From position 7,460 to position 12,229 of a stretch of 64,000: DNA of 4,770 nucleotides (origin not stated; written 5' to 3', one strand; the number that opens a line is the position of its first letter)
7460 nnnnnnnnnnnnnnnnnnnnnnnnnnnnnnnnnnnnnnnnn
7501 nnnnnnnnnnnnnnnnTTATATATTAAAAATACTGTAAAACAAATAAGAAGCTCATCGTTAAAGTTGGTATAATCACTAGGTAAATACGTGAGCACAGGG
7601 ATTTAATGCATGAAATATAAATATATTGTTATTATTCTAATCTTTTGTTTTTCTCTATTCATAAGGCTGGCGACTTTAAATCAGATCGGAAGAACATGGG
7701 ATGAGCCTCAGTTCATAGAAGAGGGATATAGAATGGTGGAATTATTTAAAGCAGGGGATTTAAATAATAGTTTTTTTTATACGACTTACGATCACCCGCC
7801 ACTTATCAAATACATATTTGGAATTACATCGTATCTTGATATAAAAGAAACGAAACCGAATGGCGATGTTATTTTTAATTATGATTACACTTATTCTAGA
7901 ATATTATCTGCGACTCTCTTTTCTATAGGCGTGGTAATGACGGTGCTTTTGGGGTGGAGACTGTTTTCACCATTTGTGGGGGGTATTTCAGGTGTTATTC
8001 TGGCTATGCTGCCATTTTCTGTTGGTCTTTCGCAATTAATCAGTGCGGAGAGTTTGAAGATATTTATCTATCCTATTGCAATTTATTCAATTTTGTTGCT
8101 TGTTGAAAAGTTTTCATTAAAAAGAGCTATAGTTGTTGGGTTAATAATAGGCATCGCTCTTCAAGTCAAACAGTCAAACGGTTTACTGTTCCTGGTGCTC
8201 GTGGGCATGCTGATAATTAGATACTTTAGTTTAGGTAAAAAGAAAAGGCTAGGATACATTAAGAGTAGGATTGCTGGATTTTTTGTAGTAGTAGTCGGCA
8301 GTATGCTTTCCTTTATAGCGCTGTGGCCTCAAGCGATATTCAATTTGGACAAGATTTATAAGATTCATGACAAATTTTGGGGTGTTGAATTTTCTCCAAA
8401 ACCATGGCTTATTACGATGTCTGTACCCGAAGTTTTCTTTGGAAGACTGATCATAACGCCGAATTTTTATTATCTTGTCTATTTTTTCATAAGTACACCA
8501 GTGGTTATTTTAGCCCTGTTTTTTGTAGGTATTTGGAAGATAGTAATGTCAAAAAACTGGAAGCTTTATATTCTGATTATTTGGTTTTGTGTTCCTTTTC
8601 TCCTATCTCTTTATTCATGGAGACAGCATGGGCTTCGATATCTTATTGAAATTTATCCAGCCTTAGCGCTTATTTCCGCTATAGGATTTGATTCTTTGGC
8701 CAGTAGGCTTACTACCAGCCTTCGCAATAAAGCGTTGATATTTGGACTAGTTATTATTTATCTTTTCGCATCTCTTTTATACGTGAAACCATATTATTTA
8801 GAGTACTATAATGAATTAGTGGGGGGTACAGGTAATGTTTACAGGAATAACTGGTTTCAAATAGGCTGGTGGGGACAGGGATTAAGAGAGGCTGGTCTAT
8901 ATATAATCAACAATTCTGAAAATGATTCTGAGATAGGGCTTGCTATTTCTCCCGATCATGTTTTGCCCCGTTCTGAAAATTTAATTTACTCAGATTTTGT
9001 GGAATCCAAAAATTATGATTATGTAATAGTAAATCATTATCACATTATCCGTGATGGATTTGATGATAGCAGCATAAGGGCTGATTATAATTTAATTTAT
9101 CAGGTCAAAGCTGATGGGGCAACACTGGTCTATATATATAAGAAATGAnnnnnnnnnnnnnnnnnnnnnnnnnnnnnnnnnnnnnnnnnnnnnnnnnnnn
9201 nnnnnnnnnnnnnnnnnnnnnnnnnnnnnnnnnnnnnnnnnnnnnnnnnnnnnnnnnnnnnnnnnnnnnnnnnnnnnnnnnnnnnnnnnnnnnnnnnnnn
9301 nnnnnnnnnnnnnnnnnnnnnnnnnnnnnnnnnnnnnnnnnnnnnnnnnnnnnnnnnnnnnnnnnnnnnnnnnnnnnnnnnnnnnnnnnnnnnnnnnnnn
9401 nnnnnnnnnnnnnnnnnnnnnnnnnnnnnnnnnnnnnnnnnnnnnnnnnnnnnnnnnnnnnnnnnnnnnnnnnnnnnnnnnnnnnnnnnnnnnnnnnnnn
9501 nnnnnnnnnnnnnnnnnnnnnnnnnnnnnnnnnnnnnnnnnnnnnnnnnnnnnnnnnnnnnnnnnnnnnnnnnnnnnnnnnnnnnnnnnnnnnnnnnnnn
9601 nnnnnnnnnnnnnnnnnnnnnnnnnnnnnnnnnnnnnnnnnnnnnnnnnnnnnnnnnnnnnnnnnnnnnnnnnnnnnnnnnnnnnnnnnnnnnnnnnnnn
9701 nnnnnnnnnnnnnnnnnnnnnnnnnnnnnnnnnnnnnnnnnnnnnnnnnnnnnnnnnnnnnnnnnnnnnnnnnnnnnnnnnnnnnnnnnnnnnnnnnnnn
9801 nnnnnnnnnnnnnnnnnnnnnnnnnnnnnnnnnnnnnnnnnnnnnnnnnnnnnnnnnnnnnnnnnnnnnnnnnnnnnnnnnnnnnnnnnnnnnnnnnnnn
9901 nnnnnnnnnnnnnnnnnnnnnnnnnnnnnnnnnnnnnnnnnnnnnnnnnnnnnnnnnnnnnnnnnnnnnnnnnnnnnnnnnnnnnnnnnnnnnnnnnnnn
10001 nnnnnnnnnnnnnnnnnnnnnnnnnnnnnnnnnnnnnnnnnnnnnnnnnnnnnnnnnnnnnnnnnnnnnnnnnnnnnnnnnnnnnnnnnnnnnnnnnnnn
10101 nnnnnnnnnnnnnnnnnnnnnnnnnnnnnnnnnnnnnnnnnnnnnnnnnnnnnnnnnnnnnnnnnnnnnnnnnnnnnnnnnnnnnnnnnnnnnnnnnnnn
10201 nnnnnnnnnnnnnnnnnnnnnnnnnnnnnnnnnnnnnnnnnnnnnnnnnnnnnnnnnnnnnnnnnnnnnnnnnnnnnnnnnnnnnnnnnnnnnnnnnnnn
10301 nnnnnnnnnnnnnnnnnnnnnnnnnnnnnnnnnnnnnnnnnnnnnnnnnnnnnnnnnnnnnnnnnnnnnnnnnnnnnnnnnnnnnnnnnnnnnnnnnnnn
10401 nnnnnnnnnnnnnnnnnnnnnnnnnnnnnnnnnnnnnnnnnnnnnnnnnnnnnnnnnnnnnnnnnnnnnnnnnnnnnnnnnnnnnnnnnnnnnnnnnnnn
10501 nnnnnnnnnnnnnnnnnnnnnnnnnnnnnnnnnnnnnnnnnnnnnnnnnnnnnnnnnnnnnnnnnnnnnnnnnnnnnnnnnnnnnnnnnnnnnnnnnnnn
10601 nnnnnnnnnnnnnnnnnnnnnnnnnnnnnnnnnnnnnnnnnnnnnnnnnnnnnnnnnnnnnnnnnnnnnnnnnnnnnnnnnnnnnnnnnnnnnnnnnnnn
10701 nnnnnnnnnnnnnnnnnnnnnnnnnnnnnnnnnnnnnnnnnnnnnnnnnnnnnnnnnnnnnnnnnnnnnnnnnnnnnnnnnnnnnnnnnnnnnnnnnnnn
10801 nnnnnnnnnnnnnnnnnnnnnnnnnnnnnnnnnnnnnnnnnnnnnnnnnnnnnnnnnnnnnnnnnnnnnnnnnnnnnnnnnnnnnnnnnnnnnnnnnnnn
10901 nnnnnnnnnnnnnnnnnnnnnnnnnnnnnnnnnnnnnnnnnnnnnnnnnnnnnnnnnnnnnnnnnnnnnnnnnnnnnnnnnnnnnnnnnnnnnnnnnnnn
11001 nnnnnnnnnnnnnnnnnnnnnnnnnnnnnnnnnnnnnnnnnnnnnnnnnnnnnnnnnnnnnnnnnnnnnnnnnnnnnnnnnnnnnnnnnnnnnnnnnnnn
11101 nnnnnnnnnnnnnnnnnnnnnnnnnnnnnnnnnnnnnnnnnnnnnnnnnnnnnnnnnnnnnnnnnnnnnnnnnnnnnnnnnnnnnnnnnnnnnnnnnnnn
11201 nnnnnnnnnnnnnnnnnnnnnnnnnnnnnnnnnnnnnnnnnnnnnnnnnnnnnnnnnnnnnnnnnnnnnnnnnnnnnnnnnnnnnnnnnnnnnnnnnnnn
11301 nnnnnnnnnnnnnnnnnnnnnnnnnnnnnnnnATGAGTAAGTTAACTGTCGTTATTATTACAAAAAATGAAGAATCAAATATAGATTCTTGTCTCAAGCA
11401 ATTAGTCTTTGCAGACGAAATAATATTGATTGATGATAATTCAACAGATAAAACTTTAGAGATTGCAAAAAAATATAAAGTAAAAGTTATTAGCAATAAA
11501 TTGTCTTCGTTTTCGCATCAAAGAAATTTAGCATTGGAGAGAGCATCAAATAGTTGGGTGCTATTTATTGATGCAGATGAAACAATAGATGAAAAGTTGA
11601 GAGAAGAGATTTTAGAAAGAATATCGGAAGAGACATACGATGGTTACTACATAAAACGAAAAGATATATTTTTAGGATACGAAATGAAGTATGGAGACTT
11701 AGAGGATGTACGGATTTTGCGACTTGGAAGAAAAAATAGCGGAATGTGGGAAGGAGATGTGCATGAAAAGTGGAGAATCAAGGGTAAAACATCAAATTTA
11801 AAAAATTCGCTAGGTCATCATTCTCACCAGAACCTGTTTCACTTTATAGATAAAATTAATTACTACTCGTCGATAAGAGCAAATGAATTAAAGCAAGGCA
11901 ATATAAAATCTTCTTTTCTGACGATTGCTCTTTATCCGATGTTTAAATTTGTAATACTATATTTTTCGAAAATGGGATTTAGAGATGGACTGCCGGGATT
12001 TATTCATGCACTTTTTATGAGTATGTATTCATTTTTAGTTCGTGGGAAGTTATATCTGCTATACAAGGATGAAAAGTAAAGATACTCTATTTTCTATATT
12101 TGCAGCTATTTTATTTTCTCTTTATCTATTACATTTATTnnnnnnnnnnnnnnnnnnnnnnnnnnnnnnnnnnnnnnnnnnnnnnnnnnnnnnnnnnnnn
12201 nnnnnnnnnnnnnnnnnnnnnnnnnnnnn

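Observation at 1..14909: Large GT-C-rich glycan assembly locus with polyprenyl-phosphate-sugar logic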

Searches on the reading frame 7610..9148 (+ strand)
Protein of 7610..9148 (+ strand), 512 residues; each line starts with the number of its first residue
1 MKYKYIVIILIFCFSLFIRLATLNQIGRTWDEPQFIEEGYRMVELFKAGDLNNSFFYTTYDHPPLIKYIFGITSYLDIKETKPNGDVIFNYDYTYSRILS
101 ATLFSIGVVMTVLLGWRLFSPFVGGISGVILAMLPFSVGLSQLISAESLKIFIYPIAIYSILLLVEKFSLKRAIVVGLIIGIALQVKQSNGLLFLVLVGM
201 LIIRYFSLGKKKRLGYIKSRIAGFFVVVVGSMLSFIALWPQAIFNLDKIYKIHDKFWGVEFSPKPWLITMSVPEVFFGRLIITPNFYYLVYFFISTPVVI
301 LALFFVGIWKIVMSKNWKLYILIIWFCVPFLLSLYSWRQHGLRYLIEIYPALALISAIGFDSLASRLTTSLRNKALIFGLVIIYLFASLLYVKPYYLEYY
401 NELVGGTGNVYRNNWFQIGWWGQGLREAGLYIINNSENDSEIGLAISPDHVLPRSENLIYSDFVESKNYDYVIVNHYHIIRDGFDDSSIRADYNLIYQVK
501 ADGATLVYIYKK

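Call 3: search_protein_families(library=pfam, proteins=[window:7610-9148:+], max_evalue=0.01)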
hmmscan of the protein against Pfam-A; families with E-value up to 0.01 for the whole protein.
window:7610-9148:+ (512 aa): 1 family
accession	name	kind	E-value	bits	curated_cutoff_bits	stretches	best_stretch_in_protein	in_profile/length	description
PF13231.12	PMT_2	-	6.4e-05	23.6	26.1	1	90-217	18-145/160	Dolichyl-phosphate-mannose-protein mannosyltransferase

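Call 4: search_protein_families(library=ncbifam, proteins=[window:7610-9148:+], max_evalue=0.01)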
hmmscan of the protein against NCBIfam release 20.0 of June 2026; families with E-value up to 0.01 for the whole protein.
window:7610-9148:+ (512 aa): 0 families

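Call 30: search_solved_structures(query=A2, max_evalue=10)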
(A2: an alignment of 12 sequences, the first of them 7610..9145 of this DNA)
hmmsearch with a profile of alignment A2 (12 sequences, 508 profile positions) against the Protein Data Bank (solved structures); distinct sequences matched with E-value up to 10: 3.
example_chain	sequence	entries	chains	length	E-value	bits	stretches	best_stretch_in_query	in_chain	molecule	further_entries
9i5k_A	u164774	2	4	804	0.00018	23.5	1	53-242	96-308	Dolichyl-phosphate-mannose--protein mannosyltransferase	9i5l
2lj2_A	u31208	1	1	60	2.3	9.9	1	98-138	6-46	MerF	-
2h3o_A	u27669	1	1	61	2.4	9.9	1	98-138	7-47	MerF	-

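Call 65: find_homologous_proteins(query=window:7610-9148:+, max_evalue=0.00001)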
Query window:7610-9148:+ (512 aa): 218 proteins with E <= 0.00001 among 8000 candidates; the best 120 are listed.
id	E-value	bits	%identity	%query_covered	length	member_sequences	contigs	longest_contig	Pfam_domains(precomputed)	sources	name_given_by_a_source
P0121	0.0e+0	1132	100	100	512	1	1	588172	-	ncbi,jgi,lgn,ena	-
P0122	5.3e-235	799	69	100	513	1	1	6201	PF13231.13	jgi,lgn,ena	-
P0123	3.8e-218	744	64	99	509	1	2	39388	PF13231.13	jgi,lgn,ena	-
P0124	2.5e-199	681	57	100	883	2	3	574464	PF00534.27,PF13524.13,PF13439.13,PF20706.4,PF13692.13,PF13231.13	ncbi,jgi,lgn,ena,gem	-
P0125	7.0e-199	680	58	100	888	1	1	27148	PF00534.27,PF13524.13,PF13439.13,PF20706.4,PF13692.13,PF13231.13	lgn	-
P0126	1.7e-198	679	58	100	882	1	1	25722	PF00534.27,PF13524.13,PF13439.13,PF20706.4,PF13692.13,PF13231.13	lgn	-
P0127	3.6e-194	664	57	99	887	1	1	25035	PF00534.27,PF13524.13,PF13439.13,PF20706.4,PF13692.13,PF13231.13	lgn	-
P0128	8.1e-193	660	55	100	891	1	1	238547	PF00534.27,PF13524.13,PF13439.13,PF20706.4,PF13692.13,PF13231.13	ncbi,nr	ncbi:MAG: glycosyltransferase [Candidatus Levybacteria bacterium]|nr:glycosyltransferase [Candidatus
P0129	8.2e-193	660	55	100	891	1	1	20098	PF00534.27,PF13524.13,PF20706.4,PF13692.13,PF13231.13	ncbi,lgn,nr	ncbi:MAG: glycosyltransferase [Patescibacteria group bacterium]|nr:glycosyltransferase [Patescibacte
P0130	1.4e-191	656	58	100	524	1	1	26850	PF02366.25,PF13231.13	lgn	-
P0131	9.9e-191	653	57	99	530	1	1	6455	-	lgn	-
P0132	2.0e-189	649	56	100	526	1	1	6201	PF13231.13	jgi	jgi:4-amino-4-deoxy-L-arabinose transferase-like glycosyltransferase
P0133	9.3e-189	647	56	98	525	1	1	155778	PF13231.13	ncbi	-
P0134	2.0e-188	645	55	99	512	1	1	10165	PF13231.13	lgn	-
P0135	2.8e-188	645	55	100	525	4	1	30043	-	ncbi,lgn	-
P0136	3.6e-188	645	57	99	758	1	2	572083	PF00535.33,PF13231.13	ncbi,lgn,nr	ncbi:glycosyltransferase [Patescibacteria group bacterium]|nr:glycosyltransferase [Patescibacteria g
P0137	5.3e-188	644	55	100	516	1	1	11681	PF13231.13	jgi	jgi:hypothetical protein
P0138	1.2e-187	643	56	100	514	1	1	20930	PF13231.13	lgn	-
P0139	7.5e-187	640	55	99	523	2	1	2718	PF13231.13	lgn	-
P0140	2.4e-186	639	56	99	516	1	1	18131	PF13231.13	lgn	-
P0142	3.3e-186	638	56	99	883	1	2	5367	PF00534.27,PF13524.13,PF20706.4,PF13692.13,PF13231.13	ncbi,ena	-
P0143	5.3e-186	637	55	99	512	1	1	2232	PF13231.13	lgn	-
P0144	1.4e-185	636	56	99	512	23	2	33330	PF13231.13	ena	-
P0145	3.4e-185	635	55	99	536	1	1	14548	PF13231.13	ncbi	-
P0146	3.9e-185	635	53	99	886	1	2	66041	PF00534.27,PF13524.13,PF20706.4,PF13692.13,PF13231.13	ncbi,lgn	-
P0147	2.2e-184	632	56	96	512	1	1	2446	PF13231.13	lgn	-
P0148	2.5e-184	632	55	99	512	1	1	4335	PF13231.13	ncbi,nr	ncbi:MAG: glycosyltransferase family 39 protein [Candidatus Levybacteria bacterium]|nr:glycosyltrans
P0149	2.6e-184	632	57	96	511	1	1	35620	PF13231.13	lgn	-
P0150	2.7e-184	632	55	99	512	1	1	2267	PF13231.13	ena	-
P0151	5.8e-184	631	55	95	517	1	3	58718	PF13231.13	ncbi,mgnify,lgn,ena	ncbi:MAG: glycosyltransferase family 39 protein [Patescibacteria group bacterium]|mgnify:CR=1 FL=1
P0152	8.8e-184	630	56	99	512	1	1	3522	PF13231.13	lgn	-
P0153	1.4e-183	629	55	99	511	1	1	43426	PF13231.13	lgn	-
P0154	2.1e-183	629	57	96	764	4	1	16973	PF00535.33,PF13231.13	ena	-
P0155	2.2e-183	629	55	100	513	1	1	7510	PF13231.13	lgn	-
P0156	5.9e-183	627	54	96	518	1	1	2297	PF02366.25,PF13231.13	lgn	-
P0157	2.3e-182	625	55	99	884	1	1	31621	PF00534.27,PF13524.13,PF13439.13,PF20706.4,PF13692.13,PF13231.13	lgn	-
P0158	3.3e-182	625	54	100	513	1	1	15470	PF13231.13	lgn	-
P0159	6.4e-182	624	54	99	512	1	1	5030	PF13231.13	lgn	-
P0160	1.1e-181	623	55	99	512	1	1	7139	PF13231.13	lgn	-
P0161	1.3e-181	623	54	100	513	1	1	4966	PF13231.13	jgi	jgi:4-amino-4-deoxy-L-arabinose transferase-like glycosyltransferase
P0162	5.0e-181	621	55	99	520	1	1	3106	PF13231.13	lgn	-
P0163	9.1e-181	620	55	97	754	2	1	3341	PF00535.33,PF13231.13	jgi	-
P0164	1.1e-180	620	54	99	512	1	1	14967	PF13231.13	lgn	-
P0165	1.4e-180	620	54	99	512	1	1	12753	PF13231.13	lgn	-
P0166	1.6e-180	619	55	99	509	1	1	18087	PF13231.13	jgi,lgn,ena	-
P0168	4.5e-180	618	52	99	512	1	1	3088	PF02366.25,PF13231.13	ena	-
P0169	7.2e-180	617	56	99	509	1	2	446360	PF13231.13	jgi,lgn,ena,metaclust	metaclust:\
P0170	2.4e-179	616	54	97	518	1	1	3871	PF02366.25,PF13231.13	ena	-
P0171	2.7e-179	615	54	99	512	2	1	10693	PF13231.13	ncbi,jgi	-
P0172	4.0e-179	615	55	99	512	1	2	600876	PF13231.13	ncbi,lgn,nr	ncbi:MAG: glycosyltransferase family 39 protein [Candidatus Levybacteria bacterium]|nr:glycosyltrans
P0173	1.2e-178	613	55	99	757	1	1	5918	PF02366.25,PF00535.33,PF13231.13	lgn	-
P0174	1.4e-178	613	54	99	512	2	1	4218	PF13231.13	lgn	-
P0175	1.6e-178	613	54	99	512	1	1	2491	PF13231.13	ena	-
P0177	6.9e-178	611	54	96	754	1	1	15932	PF00535.33,PF13231.13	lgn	-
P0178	1.3e-177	610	55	100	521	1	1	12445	PF13231.13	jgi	jgi:4-amino-4-deoxy-L-arabinose transferase-like glycosyltransferase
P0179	1.4e-177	610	53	98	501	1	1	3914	PF13231.13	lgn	-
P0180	2.0e-177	609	52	99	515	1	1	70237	PF13231.13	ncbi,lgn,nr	ncbi:MAG: glycosyltransferase family 39 protein [Candidatus Levybacteria bacterium]|nr:glycosyltrans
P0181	2.6e-177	609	55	99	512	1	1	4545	PF13231.13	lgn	-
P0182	4.0e-177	608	55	99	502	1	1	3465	PF13231.13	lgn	-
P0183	4.1e-177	608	55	97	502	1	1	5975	PF02366.25,PF13231.13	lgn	-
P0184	5.5e-177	608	54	99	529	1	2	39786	PF13231.13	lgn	-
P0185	1.1e-176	607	54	99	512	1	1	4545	PF13231.13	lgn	-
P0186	1.7e-176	606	55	99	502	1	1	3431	PF13231.13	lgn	-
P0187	2.3e-176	606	54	99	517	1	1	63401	PF13231.13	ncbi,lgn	-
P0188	2.6e-176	606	54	96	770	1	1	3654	PF00535.33,PF13231.13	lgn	-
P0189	2.9e-176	605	53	99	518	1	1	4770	PF13231.13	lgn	-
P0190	1.1e-175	603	54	99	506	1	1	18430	PF13231.13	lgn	-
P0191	2.7e-175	602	52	99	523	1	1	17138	PF13231.13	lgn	-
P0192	2.9e-175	602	54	99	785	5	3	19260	PF00535.33,PF13231.13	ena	-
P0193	3.3e-175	602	52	100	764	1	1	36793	PF00535.33,PF13231.13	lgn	-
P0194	4.4e-175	601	53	99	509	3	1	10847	PF13231.13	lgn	-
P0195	6.6e-175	601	54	99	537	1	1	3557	PF13231.13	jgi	-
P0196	8.0e-175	601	54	99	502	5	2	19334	PF13231.13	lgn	-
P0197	8.6e-175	600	55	96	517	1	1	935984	PF13231.13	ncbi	-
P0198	9.4e-174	597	53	99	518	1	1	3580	PF13231.13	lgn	-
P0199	5.6e-173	594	55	100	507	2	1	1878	PF13231.13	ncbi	-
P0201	6.7e-172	591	53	100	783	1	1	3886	PF00535.33,PF13231.13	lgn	-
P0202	2.8e-171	589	52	99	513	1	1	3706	PF13231.13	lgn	-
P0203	2.8e-170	586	52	100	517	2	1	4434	PF13231.13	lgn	-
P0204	1.5e-169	583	52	99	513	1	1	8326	PF02366.25,PF13231.13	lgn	-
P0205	1.5e-169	583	53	97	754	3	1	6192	PF00535.33,PF13231.13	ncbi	-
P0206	3.8e-169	582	54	96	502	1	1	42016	PF13231.13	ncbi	-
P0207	5.5e-169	581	53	96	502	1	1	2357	PF13231.13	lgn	-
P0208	5.6e-169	581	50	97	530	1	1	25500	PF13231.13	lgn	-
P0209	2.6e-167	576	52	96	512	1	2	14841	PF13231.13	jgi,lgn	jgi:hypothetical protein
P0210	5.8e-167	575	51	100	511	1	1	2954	PF02366.25,PF13231.13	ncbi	-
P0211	2.4e-166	573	51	96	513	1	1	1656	PF13231.13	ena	-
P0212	7.4e-166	571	51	99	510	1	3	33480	PF13231.13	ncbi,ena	ncbi:MAG: glycosyltransferase family 39 protein [Patescibacteria group bacterium]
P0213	9.1e-166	571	50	99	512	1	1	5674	PF13231.13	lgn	-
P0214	5.3e-165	568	52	99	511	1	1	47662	PF13231.13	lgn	-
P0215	1.1e-163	564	49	99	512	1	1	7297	PF13231.13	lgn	-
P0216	5.4e-163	562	48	99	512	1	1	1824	PF13231.13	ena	-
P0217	6.9e-162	558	49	99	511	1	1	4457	PF13231.13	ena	-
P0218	2.6e-161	556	52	95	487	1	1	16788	PF13231.13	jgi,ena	-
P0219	2.5e-160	553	47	99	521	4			PF13231.13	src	-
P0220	7.6e-157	541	49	99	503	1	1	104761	PF02366.25,PF13231.13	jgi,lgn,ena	-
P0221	8.3e-156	538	48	97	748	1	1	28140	PF02366.25,PF00535.33,PF13231.13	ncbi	-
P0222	7.9e-155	535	49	99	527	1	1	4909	PF02366.25,PF13231.13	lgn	-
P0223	1.1e-153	531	49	95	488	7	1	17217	PF13231.13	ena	-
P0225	1.6e-152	527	49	97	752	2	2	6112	PF02366.25,PF00535.33,PF13231.13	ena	-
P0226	2.2e-152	527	48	95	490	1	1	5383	PF02366.25,PF13231.13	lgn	-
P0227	7.5e-152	525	49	99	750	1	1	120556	PF02366.25,PF00535.33,PF13231.13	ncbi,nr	ncbi:glycosyltransferase [Patescibacteria group bacterium]|nr:glycosyltransferase [Patescibacteria g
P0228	1.3e-150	521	47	96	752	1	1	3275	PF02366.25,PF00535.33,PF13231.13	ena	-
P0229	8.2e-150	518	48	98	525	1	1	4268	PF13231.13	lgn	-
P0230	5.7e-149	515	48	99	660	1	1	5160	PF02366.25,PF00535.33,PF13231.13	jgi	-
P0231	6.2e-148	512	46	99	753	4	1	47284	PF02366.25,PF00535.33,PF13231.13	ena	-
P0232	1.8e-147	510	47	99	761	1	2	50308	PF02366.25,PF00535.33,PF13231.13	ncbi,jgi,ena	-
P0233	4.6e-147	509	47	96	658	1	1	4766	PF02366.25,PF13231.13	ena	-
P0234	9.0e-146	505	46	99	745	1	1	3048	PF02366.25,PF00535.33,PF13231.13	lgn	-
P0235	3.1e-144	500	46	96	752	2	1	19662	PF02366.25,PF00535.33,PF13231.13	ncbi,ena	-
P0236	1.8e-143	497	46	96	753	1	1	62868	PF02366.25,PF00535.33,PF13231.13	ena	-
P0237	2.1e-143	497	46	96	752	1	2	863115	PF02366.25,PF00535.33,PF13231.13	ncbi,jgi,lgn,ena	-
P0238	2.8e-143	497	48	99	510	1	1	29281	PF02366.25,PF13231.13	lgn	-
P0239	6.9e-143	495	46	99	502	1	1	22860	PF02366.25,PF13231.13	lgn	-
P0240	8.5e-141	488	45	97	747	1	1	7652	PF02366.25,PF00535.33,PF13231.13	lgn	-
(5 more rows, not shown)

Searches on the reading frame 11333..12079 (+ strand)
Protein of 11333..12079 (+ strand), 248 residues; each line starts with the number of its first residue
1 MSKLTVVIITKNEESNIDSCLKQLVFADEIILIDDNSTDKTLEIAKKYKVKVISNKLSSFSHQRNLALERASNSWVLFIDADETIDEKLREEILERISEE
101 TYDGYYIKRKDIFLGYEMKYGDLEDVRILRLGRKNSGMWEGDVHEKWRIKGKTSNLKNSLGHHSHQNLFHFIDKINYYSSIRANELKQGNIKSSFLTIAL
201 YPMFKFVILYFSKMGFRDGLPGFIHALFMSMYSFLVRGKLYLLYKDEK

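Call 3: search_protein_families(library=pfam, proteins=[window:11333-12079:+], max_evalue=0.01)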
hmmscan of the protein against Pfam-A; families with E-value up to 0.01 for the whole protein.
window:11333-12079:+ (248 aa): 4 families
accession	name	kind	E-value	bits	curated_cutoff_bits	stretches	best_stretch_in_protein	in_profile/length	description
PF00535.33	Glycos_transf_2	-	8.7e-24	84.8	23.3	1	5-114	1-120/168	Glycosyl transferase family 2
PF13704.12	Glyco_tranf_2_4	-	3.3e-07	31.1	27.5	1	12-86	2-85/98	Glycosyl transferase family 2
PF10111.15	Glyco_tranf_2_2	-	6.5e-05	23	27.3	1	5-89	1-98/276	Glycosyltransferase like family 2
PF13641.12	Glyco_tranf_2_3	-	0.0022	18.5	27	1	4-89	3-103/230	Glycosyltransferase like family 2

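Call 4: search_protein_families(library=ncbifam, proteins=[window:11333-12079:+], max_evalue=0.01)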
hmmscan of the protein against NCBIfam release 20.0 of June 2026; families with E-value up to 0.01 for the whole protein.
window:11333-12079:+ (248 aa): 16 families
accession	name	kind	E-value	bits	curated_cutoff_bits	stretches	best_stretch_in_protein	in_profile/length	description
TIGR04283.1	glyco_like_mftF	equivalog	2.1e-14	53.7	182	1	4-104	1-105/221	TIGR04283 family arsenosugar biosynthesis glycosyltransferase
NF007482.0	PRK10073.1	equivalog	1.2e-12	47.5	423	1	3-102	7-115/334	glycosyltransferase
TIGR04195.1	S_glycosyl_SunS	equivalog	1.8e-11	43.6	350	1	4-86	59-145/421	SunS family peptide S-glycosyltransferase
TIGR04182.1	glyco_TIGR04182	equivalog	7.6e-09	35.4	325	1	4-99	2-99/293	S-layer glycoprotein N-glycosyltransferase AglJ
NF047683.1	TeichurnBiosyTuaG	equivalog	2e-07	30.9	400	1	14-99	22-113/252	teichuronic acid biosynthesis protein TuaG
NF038302.1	EPS_HpsE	equivalog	3.8e-07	29.4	300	1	3-87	2-101/307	hormogonium polysaccharide biosynthesis glycosyltransferase HpsE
NF041875.1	EPS_EpsD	equivalog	1.4e-06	27.9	370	1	4-95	1-102/325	exopolysaccharide biosynthesis glycosyltransferase EpsD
TIGR03965.1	mycofact_glyco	equivalog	2.9e-06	26.4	280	1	3-85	75-167/467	mycofactocin biosynthesis glycosyltransferase MftF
NF053739.1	GlytfEpsEBac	equivalog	3e-05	23.1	450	1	14-73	17-75/265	glycosyltransferase EpsE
TIGR03937.1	PgaC_IcaA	equivalog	5.4e-05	22.3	422.3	1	3-99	46-152/407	poly-beta-1,6-N-acetyl-D-glucosamine synthase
NF050050.1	ProtGlycPglI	equivalog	5.9e-05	22.6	500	1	2-99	2-110/306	GalNAc(5)-diNAcBac-PP-undecaprenol beta-1,3-glucosyltransferase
NF045692.1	OglycostaseCruG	equivalog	6.2e-05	22.1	600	1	2-103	41-158/386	2'-O-glycosyltransferase CruG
NF041391.1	DPhHxTase_Halo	equivalog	6.3e-05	22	375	1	10-99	3-95/213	dolichyl-phosphate hexose transferase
NF010496.0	PRK13915.1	equivalog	0.00024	20.3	262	1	3-56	32-92/307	glucosyl-3-phosphoglycerate synthase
NF038299.1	EPS_HpsN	equivalog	0.00044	19.3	425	1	4-89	3-98/317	hormogonium polysaccharide biosynthesis glycosyltransferase HpsN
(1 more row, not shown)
